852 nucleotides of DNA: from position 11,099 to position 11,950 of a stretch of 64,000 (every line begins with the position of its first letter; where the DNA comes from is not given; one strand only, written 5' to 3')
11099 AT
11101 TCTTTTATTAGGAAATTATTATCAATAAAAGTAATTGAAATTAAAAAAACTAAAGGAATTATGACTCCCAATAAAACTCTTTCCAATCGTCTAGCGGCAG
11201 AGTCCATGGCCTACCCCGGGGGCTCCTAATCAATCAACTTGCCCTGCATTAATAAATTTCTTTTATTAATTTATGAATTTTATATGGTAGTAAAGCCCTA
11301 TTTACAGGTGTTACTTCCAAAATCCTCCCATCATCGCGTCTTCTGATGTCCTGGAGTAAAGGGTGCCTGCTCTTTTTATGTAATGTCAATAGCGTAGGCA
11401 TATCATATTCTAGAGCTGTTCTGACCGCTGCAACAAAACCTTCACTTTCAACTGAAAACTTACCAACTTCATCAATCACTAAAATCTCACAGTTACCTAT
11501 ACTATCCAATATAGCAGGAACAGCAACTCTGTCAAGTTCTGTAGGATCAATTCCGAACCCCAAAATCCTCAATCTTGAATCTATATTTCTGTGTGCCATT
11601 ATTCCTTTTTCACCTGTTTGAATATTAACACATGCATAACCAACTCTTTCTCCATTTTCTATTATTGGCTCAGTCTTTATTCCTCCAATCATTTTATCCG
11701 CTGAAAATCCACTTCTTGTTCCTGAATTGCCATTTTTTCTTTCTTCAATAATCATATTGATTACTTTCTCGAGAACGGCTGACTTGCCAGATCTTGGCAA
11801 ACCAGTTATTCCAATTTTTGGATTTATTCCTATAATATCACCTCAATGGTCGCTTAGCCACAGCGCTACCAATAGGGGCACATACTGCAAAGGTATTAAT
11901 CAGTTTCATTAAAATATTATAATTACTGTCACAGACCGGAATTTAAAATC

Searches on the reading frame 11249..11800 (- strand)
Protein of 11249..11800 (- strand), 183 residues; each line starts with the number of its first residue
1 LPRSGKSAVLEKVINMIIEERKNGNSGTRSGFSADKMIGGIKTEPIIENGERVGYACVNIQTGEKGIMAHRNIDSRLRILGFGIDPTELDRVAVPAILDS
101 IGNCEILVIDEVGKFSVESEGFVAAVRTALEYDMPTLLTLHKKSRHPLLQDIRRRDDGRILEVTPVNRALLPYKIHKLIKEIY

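Call 3: search_protein_families(library=pfam, proteins=[window:11249-11800:-], max_evalue=1)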
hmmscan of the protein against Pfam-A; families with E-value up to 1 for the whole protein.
window:11249-11800:- (183 aa): 2 families
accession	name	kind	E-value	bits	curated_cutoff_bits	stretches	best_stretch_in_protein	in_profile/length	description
PF03266.21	NTPase_1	-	3.2e-32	112.1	23.9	1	35-175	27-167/168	NTPase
PF10649.15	DUF2478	-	0.045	13.8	22.3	1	84-143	74-133/159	Protein of unknown function (DUF2478)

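Call 4: search_protein_families(library=ncbifam, proteins=[window:11249-11800:-], max_evalue=1)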
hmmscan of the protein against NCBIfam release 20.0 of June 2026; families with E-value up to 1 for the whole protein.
window:11249-11800:- (183 aa): 1 family
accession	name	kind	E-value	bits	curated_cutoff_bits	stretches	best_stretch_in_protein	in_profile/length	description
NF010248.0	PRK13695.1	equivalog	1.7e-35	122.3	156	1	35-181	31-177/180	NTPase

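Call 5: search_protein_families(library=padloc, proteins=[window:11249-11800:-], max_evalue=1)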
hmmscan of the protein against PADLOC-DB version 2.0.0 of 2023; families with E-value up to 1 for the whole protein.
window:11249-11800:- (183 aa): 1 family
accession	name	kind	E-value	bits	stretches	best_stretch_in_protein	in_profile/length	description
PDLC04055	PD-T4-6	-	0.014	12.2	1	104-181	410-485/496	-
